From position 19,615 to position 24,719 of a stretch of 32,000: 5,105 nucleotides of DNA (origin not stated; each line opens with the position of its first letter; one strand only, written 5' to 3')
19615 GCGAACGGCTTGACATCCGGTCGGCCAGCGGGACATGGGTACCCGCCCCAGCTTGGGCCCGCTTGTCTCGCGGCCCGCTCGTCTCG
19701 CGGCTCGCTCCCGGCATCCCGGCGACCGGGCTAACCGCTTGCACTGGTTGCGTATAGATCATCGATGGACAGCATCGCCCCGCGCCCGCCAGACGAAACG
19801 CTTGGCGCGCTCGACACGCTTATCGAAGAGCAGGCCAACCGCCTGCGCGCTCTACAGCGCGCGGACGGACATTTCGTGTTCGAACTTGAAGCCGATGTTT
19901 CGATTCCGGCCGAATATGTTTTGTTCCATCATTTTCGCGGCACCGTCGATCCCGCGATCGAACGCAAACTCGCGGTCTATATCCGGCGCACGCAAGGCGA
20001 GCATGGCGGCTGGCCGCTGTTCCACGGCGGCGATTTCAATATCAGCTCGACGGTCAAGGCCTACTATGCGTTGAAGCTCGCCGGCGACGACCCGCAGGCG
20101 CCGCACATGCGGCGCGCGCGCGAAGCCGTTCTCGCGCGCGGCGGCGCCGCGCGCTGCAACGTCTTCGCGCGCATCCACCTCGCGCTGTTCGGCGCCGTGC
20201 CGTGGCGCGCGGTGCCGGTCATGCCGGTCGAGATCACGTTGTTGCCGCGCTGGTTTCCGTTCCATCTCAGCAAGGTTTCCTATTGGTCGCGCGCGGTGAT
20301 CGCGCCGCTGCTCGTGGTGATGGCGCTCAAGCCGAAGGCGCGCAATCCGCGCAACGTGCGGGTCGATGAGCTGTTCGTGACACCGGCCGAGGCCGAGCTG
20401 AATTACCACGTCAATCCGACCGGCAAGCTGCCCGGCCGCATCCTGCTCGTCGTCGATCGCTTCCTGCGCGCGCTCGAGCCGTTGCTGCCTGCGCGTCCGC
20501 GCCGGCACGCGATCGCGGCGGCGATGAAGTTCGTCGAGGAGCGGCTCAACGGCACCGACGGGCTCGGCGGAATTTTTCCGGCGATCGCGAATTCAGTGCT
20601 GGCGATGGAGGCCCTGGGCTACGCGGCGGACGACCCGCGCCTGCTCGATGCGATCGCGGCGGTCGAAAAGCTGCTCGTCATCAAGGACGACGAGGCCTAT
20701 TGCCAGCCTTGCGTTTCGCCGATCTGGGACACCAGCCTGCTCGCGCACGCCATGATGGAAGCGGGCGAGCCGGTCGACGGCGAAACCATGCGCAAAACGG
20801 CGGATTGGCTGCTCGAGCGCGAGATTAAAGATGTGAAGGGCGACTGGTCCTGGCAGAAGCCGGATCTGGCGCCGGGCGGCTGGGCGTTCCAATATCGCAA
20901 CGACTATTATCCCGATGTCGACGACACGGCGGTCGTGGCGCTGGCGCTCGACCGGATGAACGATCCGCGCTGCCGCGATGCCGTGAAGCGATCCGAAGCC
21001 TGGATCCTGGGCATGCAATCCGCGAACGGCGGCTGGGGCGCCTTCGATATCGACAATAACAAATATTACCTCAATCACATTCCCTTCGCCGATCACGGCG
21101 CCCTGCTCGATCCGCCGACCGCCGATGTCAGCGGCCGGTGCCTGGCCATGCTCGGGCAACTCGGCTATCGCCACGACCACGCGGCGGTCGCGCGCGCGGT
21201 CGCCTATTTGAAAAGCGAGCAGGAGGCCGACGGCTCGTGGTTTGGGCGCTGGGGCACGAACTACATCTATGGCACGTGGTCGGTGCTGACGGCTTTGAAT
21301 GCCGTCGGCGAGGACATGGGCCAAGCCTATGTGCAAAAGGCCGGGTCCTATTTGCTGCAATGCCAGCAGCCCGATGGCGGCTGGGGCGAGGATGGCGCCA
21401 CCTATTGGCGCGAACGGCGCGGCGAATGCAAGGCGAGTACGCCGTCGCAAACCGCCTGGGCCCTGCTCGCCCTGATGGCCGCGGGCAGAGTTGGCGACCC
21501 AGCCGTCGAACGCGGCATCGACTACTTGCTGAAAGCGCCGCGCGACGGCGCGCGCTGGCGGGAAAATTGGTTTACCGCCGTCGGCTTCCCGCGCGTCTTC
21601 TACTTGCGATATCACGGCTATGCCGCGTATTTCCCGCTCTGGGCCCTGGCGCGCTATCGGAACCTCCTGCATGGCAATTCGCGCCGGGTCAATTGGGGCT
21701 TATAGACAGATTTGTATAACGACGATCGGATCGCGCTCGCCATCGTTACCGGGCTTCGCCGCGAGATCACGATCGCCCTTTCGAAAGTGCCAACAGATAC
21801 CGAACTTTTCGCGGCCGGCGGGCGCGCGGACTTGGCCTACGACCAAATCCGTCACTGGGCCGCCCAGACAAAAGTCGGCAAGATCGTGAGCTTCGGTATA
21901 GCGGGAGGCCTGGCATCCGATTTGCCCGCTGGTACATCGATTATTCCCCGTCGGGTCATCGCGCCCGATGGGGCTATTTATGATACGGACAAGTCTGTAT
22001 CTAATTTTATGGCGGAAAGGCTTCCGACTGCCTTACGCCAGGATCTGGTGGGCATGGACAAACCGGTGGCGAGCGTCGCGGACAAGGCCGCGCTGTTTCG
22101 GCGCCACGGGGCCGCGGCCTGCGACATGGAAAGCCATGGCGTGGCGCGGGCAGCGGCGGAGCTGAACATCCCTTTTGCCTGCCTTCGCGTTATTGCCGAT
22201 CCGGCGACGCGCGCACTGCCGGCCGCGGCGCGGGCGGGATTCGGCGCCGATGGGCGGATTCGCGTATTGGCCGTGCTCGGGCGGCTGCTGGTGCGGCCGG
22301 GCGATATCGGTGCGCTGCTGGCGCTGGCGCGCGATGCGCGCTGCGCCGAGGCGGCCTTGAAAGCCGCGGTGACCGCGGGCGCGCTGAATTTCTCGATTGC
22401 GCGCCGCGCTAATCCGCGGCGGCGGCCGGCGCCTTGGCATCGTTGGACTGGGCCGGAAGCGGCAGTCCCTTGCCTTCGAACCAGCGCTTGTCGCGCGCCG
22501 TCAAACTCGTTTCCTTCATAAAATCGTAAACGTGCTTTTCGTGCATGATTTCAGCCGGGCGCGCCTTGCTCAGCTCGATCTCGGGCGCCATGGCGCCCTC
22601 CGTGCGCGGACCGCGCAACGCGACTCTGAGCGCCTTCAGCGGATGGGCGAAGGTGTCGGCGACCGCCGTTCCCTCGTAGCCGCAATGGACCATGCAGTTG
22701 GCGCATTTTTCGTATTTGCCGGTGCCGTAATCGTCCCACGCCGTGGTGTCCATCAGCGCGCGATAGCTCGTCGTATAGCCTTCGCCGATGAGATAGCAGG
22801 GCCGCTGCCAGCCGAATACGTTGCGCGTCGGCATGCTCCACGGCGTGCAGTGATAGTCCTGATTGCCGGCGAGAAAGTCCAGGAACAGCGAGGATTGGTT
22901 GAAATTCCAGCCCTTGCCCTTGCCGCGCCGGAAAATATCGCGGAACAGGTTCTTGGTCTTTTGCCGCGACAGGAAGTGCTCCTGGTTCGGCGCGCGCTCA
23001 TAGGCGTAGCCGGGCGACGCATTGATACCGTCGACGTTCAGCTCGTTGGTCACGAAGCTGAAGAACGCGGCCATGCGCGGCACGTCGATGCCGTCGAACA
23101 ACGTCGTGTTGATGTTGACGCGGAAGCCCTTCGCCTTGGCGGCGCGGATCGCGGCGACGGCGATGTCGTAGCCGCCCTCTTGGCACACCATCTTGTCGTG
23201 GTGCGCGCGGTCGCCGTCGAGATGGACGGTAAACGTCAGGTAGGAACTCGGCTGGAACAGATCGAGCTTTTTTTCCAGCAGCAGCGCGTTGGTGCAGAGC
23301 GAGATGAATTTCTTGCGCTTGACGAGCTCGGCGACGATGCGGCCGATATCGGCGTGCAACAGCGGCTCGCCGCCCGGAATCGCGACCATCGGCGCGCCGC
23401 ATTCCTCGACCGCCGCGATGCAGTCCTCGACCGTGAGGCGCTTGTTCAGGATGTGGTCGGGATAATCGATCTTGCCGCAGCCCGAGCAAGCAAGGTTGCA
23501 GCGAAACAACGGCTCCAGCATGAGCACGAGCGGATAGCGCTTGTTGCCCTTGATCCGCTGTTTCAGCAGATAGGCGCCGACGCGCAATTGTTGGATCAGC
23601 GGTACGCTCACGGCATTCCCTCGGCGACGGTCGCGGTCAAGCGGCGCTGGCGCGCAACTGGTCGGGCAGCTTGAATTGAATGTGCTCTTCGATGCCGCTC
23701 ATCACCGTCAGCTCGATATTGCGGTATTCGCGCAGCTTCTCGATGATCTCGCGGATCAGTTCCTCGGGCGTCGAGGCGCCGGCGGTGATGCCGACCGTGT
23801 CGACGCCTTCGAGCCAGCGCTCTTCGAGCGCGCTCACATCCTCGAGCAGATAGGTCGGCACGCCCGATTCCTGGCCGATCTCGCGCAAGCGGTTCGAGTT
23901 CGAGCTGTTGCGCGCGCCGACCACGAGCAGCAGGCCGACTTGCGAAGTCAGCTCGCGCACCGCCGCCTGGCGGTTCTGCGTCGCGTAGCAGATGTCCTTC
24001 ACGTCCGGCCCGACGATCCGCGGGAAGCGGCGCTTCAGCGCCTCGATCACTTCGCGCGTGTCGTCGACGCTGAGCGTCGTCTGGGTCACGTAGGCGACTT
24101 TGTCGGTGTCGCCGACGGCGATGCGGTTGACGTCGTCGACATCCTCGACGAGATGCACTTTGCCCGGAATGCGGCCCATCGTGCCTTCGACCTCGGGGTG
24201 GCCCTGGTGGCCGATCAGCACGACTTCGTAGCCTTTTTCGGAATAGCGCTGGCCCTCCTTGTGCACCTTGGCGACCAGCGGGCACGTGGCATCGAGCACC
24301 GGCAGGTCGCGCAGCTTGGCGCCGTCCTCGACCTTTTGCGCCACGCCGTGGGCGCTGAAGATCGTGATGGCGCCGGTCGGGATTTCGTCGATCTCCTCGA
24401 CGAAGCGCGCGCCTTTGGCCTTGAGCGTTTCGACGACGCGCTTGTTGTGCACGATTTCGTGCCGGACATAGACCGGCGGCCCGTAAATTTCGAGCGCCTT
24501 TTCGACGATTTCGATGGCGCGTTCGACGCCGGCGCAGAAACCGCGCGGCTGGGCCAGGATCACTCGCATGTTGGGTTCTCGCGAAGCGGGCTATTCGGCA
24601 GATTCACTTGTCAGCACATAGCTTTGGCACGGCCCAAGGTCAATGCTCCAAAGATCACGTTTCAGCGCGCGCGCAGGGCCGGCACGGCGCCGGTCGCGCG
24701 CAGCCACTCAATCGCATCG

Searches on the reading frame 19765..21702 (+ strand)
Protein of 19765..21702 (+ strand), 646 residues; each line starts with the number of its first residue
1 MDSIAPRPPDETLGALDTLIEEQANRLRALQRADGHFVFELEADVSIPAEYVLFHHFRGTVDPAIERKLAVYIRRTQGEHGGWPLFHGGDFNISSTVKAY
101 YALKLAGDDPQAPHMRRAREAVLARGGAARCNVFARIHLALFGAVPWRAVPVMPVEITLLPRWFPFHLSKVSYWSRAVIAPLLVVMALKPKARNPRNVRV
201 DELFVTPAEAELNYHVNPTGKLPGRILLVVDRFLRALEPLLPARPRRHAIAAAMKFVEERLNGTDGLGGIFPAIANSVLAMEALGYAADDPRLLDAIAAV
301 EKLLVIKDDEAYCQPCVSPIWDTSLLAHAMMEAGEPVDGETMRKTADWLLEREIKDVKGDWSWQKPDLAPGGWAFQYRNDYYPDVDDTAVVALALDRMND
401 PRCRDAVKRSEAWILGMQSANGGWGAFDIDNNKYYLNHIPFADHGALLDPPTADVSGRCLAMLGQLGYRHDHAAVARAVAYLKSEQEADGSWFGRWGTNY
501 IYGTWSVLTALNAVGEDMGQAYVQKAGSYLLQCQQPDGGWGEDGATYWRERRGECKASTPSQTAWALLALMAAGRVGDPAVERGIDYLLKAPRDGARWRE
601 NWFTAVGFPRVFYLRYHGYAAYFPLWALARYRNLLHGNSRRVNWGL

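Call 28: search_protein_families(library=pfam, max_evalue=0.001, proteins=[window:19765-21702:+])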
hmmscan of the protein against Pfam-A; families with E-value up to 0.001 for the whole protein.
window:19765-21702:+ (646 aa): 4 families
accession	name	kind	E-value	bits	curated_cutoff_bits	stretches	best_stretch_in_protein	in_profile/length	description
PF13243.12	SQHop_cyclase_C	-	1.7e-142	474.6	26.1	1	317-633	1-319/319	Squalene-hopene cyclase C-terminal domain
PF13249.12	SQHop_cyclase_N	-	9.5e-121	402.9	26.2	2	20-308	1-290/291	Squalene-hopene cyclase N-terminal domain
PF00432.27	Prenyltrans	-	9.4e-06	25.7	26.5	1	407-542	52-169/304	Prenyltransferase alpha-alpha toroid domain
PF09492.16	Pec_lyase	-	4e-05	23.5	22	0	388-445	45-101/292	Pectic acid lyase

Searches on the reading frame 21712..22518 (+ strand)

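Call 28: search_protein_families(library=pfam, max_evalue=0.001, proteins=[window:21712-22518:+])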
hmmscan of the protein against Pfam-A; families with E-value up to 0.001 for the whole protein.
window:21712-22518:+ (269 aa): 1 family
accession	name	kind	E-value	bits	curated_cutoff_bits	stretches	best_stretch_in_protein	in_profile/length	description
PF01048.26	PNP_UDP_1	-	7.4e-17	62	25.1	1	52-167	67-202/233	Phosphorylase superfamily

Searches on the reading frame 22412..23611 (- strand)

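Call 28: search_protein_families(library=pfam, max_evalue=0.001, proteins=[window:22412-23611:-])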
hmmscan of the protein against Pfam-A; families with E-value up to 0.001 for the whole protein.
window:22412-23611:- (400 aa): 2 families
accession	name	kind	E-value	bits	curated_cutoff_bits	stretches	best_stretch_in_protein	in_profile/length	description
PF11946.13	DUF3463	-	8.9e-61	204.1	31.3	1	197-329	2-133/134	Domain of unknown function (DUF3463)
PF04055.27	Radical_SAM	-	8.2e-19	68.8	29.5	1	35-177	4-156/166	Radical SAM superfamily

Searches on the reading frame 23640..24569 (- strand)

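Call 28: search_protein_families(library=pfam, max_evalue=0.001, proteins=[window:23640-24569:-])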
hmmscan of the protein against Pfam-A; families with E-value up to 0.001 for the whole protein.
window:23640-24569:- (310 aa): 1 family
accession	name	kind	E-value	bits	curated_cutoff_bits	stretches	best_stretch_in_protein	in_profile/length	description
PF02401.23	LYTB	-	8.4e-99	330.6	24.5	1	3-280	1-267/267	LytB protein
